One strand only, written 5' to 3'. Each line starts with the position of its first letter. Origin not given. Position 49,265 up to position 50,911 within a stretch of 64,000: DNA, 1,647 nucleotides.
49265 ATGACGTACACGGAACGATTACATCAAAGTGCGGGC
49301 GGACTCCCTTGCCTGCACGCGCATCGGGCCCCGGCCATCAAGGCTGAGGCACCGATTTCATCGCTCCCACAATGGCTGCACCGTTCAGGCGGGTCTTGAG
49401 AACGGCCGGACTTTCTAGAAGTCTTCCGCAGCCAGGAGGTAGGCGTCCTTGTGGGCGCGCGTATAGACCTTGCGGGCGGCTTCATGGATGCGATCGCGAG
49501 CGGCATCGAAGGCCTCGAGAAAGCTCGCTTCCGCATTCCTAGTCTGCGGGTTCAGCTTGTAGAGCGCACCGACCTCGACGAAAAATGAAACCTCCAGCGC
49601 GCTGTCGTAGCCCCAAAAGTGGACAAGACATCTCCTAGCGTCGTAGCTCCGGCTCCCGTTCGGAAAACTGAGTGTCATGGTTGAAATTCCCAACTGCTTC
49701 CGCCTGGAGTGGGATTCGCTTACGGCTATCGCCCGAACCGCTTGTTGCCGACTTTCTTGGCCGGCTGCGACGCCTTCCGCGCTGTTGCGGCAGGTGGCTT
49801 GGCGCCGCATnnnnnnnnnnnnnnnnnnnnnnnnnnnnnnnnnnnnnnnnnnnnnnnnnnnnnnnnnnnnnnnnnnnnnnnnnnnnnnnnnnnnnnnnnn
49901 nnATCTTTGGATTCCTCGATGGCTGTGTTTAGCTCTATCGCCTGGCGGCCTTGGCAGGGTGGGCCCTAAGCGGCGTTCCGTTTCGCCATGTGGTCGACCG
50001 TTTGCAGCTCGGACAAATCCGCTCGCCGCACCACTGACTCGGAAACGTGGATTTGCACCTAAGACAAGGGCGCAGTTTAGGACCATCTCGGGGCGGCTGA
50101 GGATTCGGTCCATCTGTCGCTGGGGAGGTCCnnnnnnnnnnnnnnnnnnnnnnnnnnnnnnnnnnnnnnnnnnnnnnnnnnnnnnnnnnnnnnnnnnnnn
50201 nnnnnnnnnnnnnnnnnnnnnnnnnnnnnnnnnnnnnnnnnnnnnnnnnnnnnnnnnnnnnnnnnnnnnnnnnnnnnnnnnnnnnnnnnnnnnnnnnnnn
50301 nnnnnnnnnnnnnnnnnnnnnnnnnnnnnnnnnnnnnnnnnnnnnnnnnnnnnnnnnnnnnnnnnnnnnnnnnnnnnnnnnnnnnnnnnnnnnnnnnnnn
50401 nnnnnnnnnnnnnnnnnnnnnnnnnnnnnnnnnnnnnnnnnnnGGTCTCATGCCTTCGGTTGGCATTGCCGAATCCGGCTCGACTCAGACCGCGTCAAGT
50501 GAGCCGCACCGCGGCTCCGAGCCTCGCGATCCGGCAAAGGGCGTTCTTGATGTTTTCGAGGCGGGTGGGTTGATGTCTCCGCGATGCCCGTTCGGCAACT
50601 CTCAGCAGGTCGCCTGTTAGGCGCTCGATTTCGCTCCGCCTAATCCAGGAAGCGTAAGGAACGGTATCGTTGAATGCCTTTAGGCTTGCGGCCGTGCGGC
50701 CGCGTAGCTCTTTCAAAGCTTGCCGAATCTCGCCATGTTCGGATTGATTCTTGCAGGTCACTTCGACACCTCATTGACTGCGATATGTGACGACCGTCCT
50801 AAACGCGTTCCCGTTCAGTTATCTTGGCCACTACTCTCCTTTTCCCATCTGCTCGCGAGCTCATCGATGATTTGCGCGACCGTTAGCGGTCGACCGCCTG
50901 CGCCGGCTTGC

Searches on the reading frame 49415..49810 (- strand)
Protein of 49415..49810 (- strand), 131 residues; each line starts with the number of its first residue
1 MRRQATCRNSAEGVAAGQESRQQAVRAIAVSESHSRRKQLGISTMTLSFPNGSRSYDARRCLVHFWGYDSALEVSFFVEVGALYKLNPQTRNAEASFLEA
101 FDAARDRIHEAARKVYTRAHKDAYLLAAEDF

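Call 15: search_protein_families(library=pfam, proteins=[window:49415-49810:-], max_evalue=0.01)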
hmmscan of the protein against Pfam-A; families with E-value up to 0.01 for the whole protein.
window:49415-49810:- (131 aa): 1 family
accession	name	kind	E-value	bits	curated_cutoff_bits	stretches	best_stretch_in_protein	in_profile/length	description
PF07369.16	DUF1488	-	1.7e-15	57.2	22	1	47-122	1-75/82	Protein of unknown function (DUF1488)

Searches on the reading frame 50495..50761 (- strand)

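Call 15: search_protein_families(library=pfam, proteins=[window:50495-50761:-], max_evalue=0.01)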
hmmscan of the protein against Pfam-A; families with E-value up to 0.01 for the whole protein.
window:50495-50761:- (88 aa): 0 families

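Call 29: search_protein_families(library=pfam, proteins=[window:50495-50761:-], max_evalue=10)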
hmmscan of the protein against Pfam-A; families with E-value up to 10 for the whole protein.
window:50495-50761:- (88 aa): 0 families

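Call 38: search_protein_families(library=ncbifam, proteins=[window:50495-50761:-], max_evalue=0.1)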
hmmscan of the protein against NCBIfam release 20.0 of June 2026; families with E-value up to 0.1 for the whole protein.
window:50495-50761:- (88 aa): 1 family
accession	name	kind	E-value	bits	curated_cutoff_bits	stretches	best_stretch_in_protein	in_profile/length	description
TIGR01486.1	HAD-SF-IIB-MPGP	subfamily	0.045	13.1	164.75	1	8-66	87-138/257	mannosyl-3-phosphoglycerate phosphatase family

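Call 62: search_protein_families(library=phrogs, proteins=[window:50495-50761:-], max_evalue=0.01)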
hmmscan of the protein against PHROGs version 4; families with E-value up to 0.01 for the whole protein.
window:50495-50761:- (88 aa): 0 families

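Call 89: search_protein_families(library=padloc, proteins=[window:50495-50761:-], max_evalue=0.01)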
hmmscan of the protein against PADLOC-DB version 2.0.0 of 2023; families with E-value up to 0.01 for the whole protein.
window:50495-50761:- (88 aa): 0 families
